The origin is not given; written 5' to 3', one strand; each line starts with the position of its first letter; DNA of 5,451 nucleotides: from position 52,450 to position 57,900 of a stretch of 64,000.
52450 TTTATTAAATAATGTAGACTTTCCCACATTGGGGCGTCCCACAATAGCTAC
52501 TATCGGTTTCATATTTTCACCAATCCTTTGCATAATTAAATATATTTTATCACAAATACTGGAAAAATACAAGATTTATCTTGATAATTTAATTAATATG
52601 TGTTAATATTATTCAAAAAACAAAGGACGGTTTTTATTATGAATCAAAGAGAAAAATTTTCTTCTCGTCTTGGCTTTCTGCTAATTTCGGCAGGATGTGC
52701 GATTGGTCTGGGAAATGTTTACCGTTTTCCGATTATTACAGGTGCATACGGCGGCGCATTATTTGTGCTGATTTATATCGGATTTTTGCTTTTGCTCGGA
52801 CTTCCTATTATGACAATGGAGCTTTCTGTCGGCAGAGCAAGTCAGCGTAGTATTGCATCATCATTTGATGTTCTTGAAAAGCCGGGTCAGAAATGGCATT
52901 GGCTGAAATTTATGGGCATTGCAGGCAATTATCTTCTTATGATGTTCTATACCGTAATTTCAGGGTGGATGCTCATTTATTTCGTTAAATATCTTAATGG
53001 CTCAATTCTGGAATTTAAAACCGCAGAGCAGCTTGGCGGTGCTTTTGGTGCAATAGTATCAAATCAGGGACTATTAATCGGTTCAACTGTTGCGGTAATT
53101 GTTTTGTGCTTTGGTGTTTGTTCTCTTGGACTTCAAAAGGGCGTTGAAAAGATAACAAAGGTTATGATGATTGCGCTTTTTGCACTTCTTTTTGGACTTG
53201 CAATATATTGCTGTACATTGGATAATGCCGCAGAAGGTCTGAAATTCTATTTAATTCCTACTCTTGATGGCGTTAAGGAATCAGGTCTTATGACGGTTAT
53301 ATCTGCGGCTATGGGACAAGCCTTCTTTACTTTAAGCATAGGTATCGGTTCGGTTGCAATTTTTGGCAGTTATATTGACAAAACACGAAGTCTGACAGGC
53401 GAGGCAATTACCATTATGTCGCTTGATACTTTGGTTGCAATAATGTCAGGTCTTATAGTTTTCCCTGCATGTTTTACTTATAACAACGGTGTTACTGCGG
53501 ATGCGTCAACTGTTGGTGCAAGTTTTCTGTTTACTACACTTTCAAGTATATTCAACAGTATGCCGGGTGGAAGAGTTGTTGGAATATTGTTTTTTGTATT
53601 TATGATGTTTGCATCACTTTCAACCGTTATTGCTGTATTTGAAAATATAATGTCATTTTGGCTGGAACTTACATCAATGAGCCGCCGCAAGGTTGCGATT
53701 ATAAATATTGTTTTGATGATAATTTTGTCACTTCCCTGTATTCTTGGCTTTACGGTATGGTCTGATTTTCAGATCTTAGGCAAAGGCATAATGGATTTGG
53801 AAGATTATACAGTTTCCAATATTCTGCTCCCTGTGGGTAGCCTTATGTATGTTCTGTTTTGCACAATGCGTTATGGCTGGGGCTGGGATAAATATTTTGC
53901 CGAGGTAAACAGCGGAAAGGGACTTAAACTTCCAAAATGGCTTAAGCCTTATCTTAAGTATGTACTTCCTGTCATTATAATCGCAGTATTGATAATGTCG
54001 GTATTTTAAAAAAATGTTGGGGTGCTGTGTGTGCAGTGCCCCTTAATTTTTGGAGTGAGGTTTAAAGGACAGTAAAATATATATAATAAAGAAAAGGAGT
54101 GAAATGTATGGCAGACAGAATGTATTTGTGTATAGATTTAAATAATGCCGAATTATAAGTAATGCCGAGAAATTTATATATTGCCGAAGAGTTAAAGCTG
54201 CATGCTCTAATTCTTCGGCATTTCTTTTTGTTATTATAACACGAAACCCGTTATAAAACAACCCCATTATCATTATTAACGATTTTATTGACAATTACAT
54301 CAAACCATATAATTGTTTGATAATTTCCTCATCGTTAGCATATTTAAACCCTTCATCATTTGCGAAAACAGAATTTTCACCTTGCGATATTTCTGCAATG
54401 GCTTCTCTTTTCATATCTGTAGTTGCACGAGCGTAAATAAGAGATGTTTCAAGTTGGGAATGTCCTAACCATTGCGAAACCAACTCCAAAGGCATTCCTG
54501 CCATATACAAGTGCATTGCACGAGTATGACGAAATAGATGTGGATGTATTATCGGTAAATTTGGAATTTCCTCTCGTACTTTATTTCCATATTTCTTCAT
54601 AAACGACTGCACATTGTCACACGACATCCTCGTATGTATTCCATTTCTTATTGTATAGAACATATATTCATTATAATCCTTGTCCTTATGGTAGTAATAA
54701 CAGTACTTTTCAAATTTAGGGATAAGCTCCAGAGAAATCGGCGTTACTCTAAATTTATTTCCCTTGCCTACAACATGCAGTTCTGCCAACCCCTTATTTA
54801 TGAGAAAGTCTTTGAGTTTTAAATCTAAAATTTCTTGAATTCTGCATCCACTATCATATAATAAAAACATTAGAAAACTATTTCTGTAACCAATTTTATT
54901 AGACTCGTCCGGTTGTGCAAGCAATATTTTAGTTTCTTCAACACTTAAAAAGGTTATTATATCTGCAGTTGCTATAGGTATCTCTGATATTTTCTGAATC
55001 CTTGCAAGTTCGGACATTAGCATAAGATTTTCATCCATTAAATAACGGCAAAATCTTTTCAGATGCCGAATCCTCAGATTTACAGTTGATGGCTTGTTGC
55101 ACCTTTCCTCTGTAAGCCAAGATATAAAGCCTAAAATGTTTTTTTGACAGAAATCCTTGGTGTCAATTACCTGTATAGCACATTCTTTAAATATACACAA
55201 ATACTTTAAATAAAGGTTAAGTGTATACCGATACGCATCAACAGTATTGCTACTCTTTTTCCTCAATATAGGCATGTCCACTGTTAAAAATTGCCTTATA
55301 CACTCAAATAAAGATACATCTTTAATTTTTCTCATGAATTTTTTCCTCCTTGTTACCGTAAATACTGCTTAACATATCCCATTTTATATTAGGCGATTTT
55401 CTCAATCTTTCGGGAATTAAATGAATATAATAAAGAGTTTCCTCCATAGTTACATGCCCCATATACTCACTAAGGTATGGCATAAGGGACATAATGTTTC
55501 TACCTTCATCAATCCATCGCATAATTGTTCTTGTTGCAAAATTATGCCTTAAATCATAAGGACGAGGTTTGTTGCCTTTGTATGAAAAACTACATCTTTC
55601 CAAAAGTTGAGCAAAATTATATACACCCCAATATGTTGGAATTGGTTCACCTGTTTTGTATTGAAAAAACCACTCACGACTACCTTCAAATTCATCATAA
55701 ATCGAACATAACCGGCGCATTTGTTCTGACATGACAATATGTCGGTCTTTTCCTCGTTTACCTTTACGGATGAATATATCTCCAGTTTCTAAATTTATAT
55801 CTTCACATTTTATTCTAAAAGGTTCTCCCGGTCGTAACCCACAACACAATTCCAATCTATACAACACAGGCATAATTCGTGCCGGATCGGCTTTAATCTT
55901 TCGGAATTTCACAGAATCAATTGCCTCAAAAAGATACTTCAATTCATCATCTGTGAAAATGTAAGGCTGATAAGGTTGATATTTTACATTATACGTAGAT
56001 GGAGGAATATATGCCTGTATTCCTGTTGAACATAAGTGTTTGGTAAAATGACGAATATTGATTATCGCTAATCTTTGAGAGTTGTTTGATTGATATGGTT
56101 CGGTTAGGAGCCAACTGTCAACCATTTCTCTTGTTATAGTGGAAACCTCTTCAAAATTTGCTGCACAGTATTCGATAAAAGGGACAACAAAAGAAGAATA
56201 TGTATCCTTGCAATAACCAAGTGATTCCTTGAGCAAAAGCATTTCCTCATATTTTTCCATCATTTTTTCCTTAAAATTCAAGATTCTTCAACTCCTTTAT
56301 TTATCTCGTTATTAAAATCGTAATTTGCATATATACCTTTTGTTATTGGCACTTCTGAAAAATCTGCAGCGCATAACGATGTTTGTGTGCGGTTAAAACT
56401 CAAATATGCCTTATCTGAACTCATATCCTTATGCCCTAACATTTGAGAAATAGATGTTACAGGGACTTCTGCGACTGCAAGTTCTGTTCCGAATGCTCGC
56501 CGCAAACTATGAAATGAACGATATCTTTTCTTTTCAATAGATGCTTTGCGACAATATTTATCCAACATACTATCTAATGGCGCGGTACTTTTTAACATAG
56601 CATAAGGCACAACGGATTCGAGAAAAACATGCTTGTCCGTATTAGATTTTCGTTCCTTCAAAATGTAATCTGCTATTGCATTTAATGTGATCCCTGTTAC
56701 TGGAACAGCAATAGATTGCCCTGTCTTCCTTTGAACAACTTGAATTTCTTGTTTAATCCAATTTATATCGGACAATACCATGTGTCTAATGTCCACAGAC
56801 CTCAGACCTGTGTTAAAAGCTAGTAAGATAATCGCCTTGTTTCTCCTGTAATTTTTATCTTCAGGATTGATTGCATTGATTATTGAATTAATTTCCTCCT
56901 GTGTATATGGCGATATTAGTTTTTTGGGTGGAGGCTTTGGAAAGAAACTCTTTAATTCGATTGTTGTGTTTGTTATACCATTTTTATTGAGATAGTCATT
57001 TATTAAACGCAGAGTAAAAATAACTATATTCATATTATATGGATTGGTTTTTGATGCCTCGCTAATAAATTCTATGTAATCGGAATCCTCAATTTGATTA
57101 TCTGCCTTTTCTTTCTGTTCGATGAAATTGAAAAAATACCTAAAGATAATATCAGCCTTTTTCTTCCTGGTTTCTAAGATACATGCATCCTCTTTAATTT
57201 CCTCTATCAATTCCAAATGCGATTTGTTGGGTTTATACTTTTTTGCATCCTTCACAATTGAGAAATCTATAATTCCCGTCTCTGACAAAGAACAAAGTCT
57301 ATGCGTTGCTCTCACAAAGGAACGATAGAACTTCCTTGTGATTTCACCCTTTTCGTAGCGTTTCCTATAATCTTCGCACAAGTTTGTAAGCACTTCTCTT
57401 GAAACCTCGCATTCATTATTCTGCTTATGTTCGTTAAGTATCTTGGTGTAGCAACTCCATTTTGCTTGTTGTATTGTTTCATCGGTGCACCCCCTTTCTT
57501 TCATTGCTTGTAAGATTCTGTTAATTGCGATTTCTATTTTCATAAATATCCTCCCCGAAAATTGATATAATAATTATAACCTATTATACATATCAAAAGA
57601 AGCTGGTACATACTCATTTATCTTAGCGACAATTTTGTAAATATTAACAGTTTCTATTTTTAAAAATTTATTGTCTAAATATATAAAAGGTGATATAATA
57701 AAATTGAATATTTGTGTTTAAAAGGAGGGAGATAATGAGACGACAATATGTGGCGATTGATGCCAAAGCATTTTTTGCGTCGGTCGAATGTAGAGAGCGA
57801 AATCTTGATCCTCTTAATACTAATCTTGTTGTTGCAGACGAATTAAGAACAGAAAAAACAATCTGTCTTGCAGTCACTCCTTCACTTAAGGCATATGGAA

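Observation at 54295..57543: Recombinase-in-trio module: three mutually divergent, translationally coupled tyrosine recombinases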

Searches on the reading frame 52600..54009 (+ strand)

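Call 3: search_protein_families(library=pfam, proteins=[window:52600-54009:+], max_evalue=0.01)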
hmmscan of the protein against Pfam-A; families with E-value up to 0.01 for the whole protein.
window:52600-54009:+ (469 aa): 1 family
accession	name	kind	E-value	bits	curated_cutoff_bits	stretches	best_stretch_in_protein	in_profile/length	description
PF00209.24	SNF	-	9.3e-44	150.4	27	2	154-468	171-481/524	Sodium:neurotransmitter symporter family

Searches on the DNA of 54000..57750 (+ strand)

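Call 11: search_dna_similar(query=window:54000-57750:+, collection=plasmids, mode=distant, max_rows=20)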
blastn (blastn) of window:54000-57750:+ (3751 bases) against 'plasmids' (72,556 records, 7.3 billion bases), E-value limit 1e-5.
No match.

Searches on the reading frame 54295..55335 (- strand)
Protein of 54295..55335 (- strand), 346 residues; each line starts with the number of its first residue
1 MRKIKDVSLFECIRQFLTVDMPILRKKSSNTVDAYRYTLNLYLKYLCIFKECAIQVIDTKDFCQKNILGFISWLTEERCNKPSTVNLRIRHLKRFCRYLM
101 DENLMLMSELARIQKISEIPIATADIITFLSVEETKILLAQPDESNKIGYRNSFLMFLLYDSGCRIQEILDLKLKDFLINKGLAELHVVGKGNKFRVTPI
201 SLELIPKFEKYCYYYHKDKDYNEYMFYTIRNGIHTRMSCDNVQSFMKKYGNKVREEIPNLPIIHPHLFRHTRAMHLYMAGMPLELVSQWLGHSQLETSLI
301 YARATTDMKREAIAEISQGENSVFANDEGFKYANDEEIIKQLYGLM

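Call 3: search_protein_families(library=pfam, proteins=[window:54295-55335:-], max_evalue=0.01)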
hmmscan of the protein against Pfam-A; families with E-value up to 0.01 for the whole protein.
window:54295-55335:- (346 aa): 4 families
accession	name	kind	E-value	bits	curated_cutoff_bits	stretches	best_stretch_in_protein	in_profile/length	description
PF00589.27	Phage_integrase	-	1.4e-25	90.4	27.1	1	129-305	2-169/172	Phage integrase family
PF02899.23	Phage_int_SAM_1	-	1.1e-07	32.4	22.3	1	24-103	11-83/83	Phage integrase, N-terminal SAM-like domain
PF13495.12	Phage_int_SAM_4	-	0.00017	22.4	27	1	24-103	11-82/85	Phage integrase, N-terminal SAM-like domain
PF13102.12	Phage_int_SAM_5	-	0.00085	20.1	22.3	0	26-106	16-89/98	Phage integrase SAM-like domain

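Call 4: search_protein_families(library=ncbifam, proteins=[window:54295-55335:-], max_evalue=0.01)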
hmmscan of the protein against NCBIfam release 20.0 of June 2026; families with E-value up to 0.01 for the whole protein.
window:54295-55335:- (346 aa): 11 families
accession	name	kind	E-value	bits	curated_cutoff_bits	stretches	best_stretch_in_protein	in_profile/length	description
NF040815.2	recomb_XerA_Arch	equivalog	1.7e-39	135.9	220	1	24-309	9-259/263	site-specific tyrosine recombinase/integron integrase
TIGR02225.1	recomb_XerD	equivalog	4.1e-38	131.3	329.6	1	24-311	10-281/290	site-specific tyrosine recombinase XerD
TIGR02224.1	recomb_XerC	equivalog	5.8e-38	130.9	335.15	1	23-311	9-284/295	tyrosine recombinase XerC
NF001399.0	PRK00283.1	subfamily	1.4e-34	119.7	279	1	12-313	8-292/300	tyrosine recombinase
NF003462.0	PRK05084.1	equivalog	1.9e-22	79.5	267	1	151-317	196-357/360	tyrosine recombinase XerS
TIGR02249.1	integrase_gron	subfamily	2.7e-19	69.7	265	2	28-212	15-177/315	integron integrase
NF002331.0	PRK01287.1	subfamily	1.9e-17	63.3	371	1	88-306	103-314/365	site-specific tyrosine recombinase XerC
NF011946.0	PRK15417.1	equivalog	1.4e-08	34.3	435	1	64-204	58-184/337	integron integrase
NF007371.0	PRK09871.1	subfamily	4.2e-08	32.9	222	1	144-303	20-173/198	tyrosine-type DNA invertase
NF007370.0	PRK09870.1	subfamily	1e-05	25.2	221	1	128-303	11-178/200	tyrosine-type DNA invertase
NF041502.1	integrase_1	equivalog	0.0045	15.8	350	0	236-309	293-365/484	site-specific integrase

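Call 47: search_solved_structures(query=window:54295-55335:-, max_evalue=0.00001, show_alignments=1)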
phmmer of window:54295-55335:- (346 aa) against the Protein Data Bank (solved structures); distinct sequences matched with E-value up to 0.00001: 7.
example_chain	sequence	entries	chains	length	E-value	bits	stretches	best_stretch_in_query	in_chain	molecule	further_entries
4a8e_A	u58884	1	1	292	5.6e-20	75.1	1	150-317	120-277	PROBABLE TYROSINE RECOMBINASE XERC-LIKE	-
1a0p_A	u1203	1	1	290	3e-14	56.3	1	28-311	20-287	SITE-SPECIFIC RECOMBINASE XERD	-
5dcf_A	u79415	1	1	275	1.6e-13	53.9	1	134-311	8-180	Tyrosine recombinase XerD,DNA translocase FtsK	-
9i5v_14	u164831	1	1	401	7.2e-12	48.5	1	28-311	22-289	Ribosome-associated translation inhibitor RaiA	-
5jjv_A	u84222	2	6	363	5.1e-10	42.4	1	126-310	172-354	Tyrosine recombinase XerH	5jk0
5hxy_A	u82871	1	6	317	9.4e-10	41.5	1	111-311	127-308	Tyrosine recombinase XerA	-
2a3v_A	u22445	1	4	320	6.2e-07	32.3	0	149-213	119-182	site-specific recombinase IntI4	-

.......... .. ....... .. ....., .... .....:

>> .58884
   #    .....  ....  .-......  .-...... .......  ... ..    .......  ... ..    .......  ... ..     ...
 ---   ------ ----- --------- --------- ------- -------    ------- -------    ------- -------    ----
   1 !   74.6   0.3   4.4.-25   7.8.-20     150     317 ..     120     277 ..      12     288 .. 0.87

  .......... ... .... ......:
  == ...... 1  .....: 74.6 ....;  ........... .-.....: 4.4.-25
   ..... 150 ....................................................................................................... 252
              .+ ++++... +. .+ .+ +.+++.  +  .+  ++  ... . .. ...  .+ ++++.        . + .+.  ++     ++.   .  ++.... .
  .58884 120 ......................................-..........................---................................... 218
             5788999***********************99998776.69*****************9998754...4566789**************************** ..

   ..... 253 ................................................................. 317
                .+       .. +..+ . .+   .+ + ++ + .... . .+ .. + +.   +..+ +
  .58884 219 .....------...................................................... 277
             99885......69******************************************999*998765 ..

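Call 49: find_homologous_proteins(query=window:54295-55335:-, max_evalue=1e-10)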
Query window:54295-55335:- (346 aa): 688 proteins with E <= 1e-10 among 2266 candidates; the best 120 are listed.
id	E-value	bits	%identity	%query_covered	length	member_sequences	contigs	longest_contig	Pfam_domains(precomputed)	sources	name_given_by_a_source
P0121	6.8e-226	767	97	100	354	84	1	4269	PF00589.28,PF02899.24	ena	-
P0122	1.3e-182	625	79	100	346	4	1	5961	PF13495.13,PF00589.28,PF02899.24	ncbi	-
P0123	6.0e-158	544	67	100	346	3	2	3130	PF13495.13,PF00589.28,PF02899.24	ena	-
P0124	2.4e-157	542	67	100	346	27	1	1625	PF13495.13,PF00589.28,PF02899.24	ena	-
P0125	3.8e-157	541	67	100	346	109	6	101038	PF13495.13,PF00589.28,PF02899.24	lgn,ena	-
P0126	5.2e-155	534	66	100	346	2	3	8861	PF13495.13,PF13102.13,PF00589.28,PF02899.24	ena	-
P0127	7.9e-155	533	66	100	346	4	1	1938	PF13495.13,PF00589.28,PF02899.24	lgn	-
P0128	8.5e-155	533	66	100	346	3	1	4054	PF13495.13,PF00589.28,PF02899.24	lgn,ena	-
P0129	9.2e-155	533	68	100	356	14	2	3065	PF13495.13,PF00589.28,PF02899.24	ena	-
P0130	1.0e-154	533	68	100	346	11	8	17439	PF13495.13,PF00589.28,PF02899.24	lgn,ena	-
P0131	1.9e-154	532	66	100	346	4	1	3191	PF13495.13,PF00589.28,PF02899.24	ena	-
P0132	4.3e-154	531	66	100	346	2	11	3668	PF13495.13,PF00589.28,PF02899.24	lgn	-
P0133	5.5e-153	527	67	100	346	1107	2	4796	PF13495.13,PF00589.28,PF02899.24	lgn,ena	-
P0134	2.7e-152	525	65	100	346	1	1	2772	PF13495.13,PF13102.13,PF00589.28,PF02899.24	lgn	-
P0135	8.4e-152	523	65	100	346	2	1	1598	PF13495.13,PF00589.28,PF02899.24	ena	-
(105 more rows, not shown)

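Call 50: find_encoding_contigs(protein=P0122, flank=10000, max_places=5)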
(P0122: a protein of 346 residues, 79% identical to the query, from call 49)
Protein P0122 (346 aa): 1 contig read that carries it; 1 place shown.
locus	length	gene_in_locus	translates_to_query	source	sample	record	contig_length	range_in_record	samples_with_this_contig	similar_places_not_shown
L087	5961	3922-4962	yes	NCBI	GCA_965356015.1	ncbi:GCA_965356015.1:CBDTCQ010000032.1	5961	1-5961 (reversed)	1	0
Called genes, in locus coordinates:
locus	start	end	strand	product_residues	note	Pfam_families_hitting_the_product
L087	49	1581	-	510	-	PF00817:IMS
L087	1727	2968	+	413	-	PF00589:Phage_integrase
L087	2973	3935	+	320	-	PF00589:Phage_integrase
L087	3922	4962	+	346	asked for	PF02899:Phage_int_SAM_1, PF13495:Phage_int_SAM_4 (weak), PF00589:Phage_integrase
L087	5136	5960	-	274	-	?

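Call 51: find_encoding_contigs(protein=P0121, flank=10000, max_places=5)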
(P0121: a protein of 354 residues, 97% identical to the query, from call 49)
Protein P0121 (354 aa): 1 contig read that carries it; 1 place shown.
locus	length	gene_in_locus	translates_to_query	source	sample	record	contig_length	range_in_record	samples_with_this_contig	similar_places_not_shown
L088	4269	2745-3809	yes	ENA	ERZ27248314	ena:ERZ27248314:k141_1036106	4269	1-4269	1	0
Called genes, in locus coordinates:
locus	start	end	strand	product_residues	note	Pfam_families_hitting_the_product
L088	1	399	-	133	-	?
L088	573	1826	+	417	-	PF00589:Phage_integrase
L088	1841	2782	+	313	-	PF00589:Phage_integrase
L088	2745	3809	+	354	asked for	PF02899:Phage_int_SAM_1, PF00589:Phage_integrase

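Call 60: find_encoding_contigs(protein=window:54295-55335:-, flank=10000, max_places=10)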
Protein window:54295-55335:- (346 aa): no gene with exactly this product is on record in the collection.

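Call 95: predict_structure(alignment_id=A2)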
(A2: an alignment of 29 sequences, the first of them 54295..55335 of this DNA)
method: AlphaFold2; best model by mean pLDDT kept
length: 346 residues; sequences in the alignment: 29
mean_pLDDT: 82.5   pTM: 0.57
mean pLDDT of the five models: 82.5, 80.4, 79.8, 79.5, 75.2
residues with pLDDT >= 90: 144; 70-90: 137; 50-70: 50; < 50: 15
segments of 3 or more residues with pLDDT < 50: 318-322
pLDDT, mean of each block of 10 residues (from residue 1): 77 88 63 88 94 90 95 89 88 92 85 87 64 91 91 95 91 93 89 83 93 90 91 88 90 89 88 82 74 64 60 53 52 71 57
secondary structure, 60 per line:
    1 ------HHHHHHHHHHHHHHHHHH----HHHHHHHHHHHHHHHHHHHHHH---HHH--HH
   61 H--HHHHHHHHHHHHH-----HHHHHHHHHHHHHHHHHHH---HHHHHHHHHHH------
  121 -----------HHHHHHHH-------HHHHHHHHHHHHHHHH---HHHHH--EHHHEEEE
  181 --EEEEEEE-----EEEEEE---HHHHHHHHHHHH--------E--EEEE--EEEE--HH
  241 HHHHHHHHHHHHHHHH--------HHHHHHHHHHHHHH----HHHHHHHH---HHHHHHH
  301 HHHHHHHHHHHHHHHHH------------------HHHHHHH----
elements in order: H7-24 H29-50 H64-76 H82-100 H104-114 H132-139 H147-162 H166-170 E177-180 E183-189 E195-200 H204-215 E227-230 E233-236 H239-256 H265-278 H283-290 H294-317 H336-342

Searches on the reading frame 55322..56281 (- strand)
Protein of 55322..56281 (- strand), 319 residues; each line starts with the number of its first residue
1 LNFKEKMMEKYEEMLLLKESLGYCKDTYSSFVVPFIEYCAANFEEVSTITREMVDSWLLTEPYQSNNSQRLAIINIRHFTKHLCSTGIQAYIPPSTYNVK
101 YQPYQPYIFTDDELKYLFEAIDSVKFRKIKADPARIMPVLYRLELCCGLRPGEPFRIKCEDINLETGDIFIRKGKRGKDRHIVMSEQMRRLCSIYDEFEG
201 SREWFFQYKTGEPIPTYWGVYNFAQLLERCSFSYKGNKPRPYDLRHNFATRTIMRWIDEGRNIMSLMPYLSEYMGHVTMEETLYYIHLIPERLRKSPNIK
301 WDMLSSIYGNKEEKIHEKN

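Call 3: search_protein_families(library=pfam, proteins=[window:55322-56281:-], max_evalue=0.01)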
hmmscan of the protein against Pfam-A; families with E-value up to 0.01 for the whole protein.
window:55322-56281:- (319 aa): 1 family
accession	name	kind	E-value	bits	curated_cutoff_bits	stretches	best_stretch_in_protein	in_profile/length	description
PF00589.27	Phage_integrase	-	2e-14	54.2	27.1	1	110-289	4-169/172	Phage integrase family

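Call 4: search_protein_families(library=ncbifam, proteins=[window:55322-56281:-], max_evalue=0.01)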
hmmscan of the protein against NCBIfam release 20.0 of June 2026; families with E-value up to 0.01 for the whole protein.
window:55322-56281:- (319 aa): 8 families
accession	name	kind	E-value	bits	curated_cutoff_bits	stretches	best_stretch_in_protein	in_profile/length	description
NF040815.2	recomb_XerA_Arch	equivalog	2.1e-17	63.5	220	1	25-295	17-261/263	site-specific tyrosine recombinase/integron integrase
TIGR02224.1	recomb_XerC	equivalog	2.1e-14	53.6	335.15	1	28-295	21-284/295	tyrosine recombinase XerC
TIGR02225.1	recomb_XerD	equivalog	3.3e-13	49.6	329.6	1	24-295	17-281/290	site-specific tyrosine recombinase XerD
NF001399.0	PRK00283.1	subfamily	1.2e-11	44.4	279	1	4-295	5-290/300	tyrosine recombinase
TIGR02249.1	integrase_gron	subfamily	8.5e-11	41.8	265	1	22-190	16-171/315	integron integrase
NF011946.0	PRK15417.1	equivalog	2e-05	23.9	435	1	142-207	138-201/337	integron integrase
NF003462.0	PRK05084.1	equivalog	0.00024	19.9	267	1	142-295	202-351/360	tyrosine recombinase XerS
NF002331.0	PRK01287.1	subfamily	0.0018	17.3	371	1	65-186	96-213/365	site-specific tyrosine recombinase XerC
